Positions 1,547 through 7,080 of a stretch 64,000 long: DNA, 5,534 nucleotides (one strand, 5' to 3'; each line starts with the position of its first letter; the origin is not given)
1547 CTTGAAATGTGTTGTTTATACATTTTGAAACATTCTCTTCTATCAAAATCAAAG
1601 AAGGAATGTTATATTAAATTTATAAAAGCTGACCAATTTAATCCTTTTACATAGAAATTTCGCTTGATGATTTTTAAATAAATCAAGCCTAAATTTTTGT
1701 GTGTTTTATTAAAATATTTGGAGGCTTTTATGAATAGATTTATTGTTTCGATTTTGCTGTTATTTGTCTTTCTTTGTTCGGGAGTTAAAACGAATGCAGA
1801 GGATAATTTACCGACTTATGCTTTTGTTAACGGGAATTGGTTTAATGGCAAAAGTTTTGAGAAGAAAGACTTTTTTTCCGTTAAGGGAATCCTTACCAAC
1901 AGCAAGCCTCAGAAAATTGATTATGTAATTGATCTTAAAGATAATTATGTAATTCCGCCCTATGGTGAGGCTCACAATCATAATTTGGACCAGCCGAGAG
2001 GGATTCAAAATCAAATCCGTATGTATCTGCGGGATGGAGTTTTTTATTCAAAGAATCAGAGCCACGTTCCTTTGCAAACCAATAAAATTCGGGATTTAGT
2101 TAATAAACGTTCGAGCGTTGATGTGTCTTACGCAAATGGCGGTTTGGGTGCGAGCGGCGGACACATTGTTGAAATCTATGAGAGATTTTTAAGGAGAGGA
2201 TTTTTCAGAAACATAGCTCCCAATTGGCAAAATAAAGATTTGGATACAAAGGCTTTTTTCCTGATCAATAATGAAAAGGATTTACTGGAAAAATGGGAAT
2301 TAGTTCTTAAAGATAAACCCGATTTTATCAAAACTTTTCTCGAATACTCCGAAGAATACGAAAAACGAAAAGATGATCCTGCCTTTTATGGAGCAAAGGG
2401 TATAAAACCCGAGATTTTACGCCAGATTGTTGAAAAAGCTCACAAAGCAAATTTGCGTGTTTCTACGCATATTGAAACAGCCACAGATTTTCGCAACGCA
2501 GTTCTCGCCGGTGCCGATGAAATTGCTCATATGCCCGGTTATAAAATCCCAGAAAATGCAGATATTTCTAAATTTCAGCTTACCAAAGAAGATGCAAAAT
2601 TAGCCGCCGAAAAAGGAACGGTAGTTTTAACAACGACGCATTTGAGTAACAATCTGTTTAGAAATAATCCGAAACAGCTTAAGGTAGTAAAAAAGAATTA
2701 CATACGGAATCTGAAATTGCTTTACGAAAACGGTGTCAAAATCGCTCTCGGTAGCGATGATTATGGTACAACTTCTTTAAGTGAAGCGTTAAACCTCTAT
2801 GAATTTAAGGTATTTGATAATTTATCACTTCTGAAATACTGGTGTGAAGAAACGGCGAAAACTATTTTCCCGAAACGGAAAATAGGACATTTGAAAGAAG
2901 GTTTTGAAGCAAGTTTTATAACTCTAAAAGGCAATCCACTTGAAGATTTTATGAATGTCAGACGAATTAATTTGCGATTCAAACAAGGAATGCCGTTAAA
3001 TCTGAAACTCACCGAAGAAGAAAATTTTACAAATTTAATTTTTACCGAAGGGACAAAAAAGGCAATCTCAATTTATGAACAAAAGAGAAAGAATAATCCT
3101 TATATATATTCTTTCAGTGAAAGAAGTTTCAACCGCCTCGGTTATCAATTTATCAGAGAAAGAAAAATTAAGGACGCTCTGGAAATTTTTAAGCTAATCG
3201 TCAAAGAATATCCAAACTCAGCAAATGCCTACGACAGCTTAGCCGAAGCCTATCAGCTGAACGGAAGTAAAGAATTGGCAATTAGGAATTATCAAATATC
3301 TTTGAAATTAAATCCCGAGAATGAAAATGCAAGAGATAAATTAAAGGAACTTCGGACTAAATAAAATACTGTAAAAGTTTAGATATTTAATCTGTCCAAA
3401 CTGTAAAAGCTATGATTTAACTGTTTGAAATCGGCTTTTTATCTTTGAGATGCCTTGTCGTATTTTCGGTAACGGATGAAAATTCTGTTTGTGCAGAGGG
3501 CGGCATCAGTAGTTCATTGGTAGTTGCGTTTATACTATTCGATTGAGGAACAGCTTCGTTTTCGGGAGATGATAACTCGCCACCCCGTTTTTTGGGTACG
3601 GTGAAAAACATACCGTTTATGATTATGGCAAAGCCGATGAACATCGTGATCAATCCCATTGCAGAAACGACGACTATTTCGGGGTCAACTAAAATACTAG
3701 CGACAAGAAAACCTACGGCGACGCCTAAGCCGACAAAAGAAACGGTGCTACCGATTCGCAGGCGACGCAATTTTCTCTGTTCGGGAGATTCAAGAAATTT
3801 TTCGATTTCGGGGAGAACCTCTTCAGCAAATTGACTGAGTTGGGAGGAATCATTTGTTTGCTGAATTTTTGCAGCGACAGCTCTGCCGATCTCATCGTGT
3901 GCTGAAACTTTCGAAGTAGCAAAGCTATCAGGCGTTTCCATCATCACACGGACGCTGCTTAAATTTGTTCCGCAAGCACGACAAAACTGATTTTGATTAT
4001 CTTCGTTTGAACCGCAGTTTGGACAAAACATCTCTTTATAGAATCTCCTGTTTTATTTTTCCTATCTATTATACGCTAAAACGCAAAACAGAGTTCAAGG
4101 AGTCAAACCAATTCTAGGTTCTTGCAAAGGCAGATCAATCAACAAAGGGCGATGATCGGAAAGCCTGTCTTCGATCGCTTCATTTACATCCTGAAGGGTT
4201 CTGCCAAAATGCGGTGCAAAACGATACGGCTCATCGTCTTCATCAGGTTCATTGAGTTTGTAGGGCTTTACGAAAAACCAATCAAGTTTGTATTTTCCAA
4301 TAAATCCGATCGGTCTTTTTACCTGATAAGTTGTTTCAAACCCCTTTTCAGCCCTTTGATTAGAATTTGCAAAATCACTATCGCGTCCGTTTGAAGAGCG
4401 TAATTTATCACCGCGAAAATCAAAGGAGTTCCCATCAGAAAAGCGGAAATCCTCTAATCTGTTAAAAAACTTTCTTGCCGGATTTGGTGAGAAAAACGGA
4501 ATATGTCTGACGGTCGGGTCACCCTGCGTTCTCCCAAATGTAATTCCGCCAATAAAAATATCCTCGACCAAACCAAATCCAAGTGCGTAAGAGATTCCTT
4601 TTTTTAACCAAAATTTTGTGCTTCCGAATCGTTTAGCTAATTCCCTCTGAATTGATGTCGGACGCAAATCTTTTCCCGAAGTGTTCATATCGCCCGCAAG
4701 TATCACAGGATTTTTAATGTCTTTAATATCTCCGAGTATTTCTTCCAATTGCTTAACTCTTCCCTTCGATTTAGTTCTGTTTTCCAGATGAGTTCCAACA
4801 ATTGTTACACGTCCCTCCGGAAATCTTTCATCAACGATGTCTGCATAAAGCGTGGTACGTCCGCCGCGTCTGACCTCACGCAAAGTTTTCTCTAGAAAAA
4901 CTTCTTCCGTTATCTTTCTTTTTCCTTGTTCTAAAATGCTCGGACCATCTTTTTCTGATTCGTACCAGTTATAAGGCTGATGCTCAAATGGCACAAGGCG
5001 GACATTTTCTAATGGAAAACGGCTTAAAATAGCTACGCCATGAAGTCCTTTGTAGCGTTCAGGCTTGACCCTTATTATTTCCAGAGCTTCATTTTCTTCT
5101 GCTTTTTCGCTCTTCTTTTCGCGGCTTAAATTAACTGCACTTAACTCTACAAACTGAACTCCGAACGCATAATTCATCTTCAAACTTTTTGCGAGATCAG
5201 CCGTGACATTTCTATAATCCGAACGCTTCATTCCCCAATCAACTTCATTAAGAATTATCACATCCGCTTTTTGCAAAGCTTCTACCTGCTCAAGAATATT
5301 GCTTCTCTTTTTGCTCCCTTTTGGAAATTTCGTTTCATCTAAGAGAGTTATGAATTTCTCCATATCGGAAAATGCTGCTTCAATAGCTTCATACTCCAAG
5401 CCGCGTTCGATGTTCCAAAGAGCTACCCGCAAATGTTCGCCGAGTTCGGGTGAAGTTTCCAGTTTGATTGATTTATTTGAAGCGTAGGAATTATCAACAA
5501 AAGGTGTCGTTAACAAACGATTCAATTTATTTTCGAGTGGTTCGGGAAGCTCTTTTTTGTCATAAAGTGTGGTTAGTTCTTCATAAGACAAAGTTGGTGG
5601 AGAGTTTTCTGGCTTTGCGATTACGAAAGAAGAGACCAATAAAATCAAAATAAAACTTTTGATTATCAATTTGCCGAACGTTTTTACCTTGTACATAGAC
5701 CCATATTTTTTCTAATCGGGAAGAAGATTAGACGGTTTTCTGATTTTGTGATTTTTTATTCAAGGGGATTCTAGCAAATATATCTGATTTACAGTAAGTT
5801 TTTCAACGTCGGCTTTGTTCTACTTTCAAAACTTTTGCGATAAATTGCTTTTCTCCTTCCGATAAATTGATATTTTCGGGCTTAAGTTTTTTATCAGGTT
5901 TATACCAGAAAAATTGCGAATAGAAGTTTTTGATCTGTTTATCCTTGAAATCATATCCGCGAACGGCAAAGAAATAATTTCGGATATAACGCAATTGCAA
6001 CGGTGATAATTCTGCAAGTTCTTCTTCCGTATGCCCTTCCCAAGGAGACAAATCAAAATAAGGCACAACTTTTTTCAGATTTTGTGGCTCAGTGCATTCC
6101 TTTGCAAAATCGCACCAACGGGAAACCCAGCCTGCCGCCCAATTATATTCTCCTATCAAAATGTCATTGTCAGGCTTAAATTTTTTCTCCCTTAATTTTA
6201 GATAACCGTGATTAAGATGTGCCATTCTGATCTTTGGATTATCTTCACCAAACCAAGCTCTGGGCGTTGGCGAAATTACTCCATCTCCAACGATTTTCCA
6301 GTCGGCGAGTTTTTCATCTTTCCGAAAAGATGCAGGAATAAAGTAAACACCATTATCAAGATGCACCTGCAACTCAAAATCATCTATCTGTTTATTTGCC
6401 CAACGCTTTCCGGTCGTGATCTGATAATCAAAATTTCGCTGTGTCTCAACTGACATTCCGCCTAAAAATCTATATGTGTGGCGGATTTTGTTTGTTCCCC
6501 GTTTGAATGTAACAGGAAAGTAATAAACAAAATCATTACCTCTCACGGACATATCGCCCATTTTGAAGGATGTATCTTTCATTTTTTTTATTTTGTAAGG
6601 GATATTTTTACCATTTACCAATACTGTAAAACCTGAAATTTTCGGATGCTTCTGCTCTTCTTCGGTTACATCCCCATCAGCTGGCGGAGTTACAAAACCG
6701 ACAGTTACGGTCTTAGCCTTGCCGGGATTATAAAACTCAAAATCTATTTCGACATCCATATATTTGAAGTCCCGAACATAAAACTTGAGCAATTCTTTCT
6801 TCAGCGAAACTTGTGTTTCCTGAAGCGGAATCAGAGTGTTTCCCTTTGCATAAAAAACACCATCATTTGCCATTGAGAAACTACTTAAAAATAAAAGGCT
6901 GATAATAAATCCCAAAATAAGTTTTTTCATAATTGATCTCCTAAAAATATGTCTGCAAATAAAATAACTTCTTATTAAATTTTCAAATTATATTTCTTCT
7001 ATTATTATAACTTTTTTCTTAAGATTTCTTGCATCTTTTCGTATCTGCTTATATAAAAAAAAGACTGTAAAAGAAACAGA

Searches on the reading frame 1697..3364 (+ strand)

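Call 81: search_protein_families(library=pfam, proteins=[window:1697-3364:+], max_evalue=0.0001)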
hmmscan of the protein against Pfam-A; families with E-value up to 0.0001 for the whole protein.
window:1697-3364:+ (555 aa): 3 families
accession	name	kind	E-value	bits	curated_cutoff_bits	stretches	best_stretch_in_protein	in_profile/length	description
PF01979.26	Amidohydro_1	-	3.9e-12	46.5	25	1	222-422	112-330/345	Amidohydrolase family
PF07969.17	Amidohydro_3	-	1.5e-07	31.8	29.7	0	232-415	255-449/472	Amidohydrolase family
PF07719.23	TPR_2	-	2.7e-05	24.4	27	0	509-542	1-34/34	Tetratricopeptide repeat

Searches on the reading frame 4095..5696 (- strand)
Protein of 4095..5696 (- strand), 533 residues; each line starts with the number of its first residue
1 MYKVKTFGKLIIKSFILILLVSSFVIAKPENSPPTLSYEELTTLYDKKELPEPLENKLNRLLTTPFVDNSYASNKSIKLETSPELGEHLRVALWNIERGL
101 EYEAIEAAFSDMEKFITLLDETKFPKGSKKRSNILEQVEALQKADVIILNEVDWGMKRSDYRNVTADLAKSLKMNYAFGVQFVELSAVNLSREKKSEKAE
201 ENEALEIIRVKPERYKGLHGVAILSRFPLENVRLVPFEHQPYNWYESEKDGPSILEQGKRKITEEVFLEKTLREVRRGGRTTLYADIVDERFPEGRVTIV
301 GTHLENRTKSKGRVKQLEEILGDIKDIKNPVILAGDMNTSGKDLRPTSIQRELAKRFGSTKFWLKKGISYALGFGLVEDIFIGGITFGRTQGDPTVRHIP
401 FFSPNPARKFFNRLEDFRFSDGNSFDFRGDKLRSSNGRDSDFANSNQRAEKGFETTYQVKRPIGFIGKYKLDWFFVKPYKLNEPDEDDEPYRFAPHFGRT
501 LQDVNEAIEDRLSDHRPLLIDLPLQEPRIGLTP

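Call 81: search_protein_families(library=pfam, proteins=[window:4095-5696:-], max_evalue=0.0001)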
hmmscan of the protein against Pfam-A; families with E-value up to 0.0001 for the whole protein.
window:4095-5696:- (533 aa): 1 family
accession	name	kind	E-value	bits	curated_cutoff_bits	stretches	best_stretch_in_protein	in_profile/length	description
PF03372.29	Exo_endo_phos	-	9.2e-11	42.3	24.5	1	94-339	3-156/225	Endonuclease/Exonuclease/phosphatase family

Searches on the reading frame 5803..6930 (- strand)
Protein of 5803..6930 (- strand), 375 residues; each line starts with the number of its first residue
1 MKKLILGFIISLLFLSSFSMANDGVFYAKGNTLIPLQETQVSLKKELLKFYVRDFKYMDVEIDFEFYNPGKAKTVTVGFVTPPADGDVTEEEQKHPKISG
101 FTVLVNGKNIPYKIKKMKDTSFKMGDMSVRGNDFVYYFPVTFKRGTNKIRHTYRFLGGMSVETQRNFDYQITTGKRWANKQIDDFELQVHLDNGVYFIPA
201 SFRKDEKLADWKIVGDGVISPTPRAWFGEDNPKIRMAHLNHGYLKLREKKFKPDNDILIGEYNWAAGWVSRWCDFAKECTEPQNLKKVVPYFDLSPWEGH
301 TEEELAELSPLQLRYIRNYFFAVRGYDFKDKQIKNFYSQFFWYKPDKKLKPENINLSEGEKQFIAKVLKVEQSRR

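Call 81: search_protein_families(library=pfam, proteins=[window:5803-6930:-], max_evalue=0.0001)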
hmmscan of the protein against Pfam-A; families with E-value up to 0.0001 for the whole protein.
window:5803-6930:- (375 aa): 2 families
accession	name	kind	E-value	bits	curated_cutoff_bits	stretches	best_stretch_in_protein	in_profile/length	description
PF13308.11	YARHG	-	1.5e-16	60.6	27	1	300-372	13-85/85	YARHG domain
PF14415.11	DUF4424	-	4.7e-05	23.2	27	0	21-115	1-95/306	Domain of unknown function (DUF4424)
